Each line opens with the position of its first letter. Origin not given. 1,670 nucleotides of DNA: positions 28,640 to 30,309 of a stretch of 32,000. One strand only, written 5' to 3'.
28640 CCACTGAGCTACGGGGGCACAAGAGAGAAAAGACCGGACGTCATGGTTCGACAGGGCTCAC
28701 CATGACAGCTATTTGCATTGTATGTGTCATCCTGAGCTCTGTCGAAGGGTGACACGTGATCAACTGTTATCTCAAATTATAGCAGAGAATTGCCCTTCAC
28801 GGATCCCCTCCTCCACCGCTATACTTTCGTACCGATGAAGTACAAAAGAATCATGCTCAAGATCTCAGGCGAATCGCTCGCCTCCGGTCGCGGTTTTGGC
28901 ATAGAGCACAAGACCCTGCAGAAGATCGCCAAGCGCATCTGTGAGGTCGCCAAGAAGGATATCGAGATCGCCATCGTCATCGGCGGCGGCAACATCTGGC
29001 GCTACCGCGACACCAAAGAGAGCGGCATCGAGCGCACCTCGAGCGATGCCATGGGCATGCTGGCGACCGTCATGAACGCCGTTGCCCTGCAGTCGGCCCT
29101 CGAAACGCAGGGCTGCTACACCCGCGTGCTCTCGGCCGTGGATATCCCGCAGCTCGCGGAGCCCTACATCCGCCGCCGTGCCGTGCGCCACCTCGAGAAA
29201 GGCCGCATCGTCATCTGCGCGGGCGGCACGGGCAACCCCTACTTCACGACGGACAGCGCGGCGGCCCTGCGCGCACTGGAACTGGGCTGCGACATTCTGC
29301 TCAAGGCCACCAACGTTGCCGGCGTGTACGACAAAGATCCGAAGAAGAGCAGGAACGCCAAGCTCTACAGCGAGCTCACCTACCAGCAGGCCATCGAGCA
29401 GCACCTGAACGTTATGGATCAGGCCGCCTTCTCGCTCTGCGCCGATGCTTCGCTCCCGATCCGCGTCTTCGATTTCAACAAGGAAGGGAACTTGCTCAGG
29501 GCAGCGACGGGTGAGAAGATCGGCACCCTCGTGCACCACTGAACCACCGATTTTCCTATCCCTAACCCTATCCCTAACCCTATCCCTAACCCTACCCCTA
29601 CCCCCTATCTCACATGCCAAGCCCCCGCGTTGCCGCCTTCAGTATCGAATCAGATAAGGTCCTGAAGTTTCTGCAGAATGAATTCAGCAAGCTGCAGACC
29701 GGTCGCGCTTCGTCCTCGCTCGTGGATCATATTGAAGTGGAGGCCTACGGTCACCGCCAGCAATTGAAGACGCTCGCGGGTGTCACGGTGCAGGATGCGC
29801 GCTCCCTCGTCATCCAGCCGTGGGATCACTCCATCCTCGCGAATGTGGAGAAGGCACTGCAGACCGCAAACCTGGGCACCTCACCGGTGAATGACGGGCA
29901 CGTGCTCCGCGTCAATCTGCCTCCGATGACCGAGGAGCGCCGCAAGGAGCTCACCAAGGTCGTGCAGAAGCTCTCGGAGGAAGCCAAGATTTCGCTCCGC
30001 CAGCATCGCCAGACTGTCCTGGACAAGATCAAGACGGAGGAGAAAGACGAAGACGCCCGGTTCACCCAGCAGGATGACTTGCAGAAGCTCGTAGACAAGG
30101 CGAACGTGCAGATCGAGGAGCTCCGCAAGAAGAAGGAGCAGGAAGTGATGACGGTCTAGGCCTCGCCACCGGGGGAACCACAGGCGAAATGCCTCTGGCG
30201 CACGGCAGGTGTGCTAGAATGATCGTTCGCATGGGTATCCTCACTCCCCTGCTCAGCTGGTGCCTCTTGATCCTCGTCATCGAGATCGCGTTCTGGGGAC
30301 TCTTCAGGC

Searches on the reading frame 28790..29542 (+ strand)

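Call 9: search_protein_families(library=pfam, proteins=[window:28790-29542:+], max_evalue=0.01)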
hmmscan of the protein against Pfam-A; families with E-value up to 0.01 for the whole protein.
window:28790-29542:+ (250 aa): 1 family
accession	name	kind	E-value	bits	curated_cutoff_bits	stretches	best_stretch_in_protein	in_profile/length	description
PF00696.33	AA_kinase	-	1.8e-35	123.2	24.9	1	19-228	1-234/234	Amino acid kinase family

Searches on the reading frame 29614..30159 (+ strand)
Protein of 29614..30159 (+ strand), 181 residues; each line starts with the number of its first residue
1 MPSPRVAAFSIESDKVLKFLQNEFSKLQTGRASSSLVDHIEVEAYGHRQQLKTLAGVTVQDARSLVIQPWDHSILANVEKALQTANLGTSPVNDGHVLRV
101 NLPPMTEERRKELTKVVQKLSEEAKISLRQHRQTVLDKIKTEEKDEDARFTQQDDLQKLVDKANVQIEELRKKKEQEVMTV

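Call 9: search_protein_families(library=pfam, proteins=[window:29614-30159:+], max_evalue=0.01)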
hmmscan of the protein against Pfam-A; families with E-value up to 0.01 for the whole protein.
window:29614-30159:+ (181 aa): 1 family
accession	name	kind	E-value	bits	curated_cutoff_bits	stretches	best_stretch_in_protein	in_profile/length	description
PF01765.24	RRF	-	1.5e-52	178.2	29.7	1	20-179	1-164/164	Ribosome recycling factor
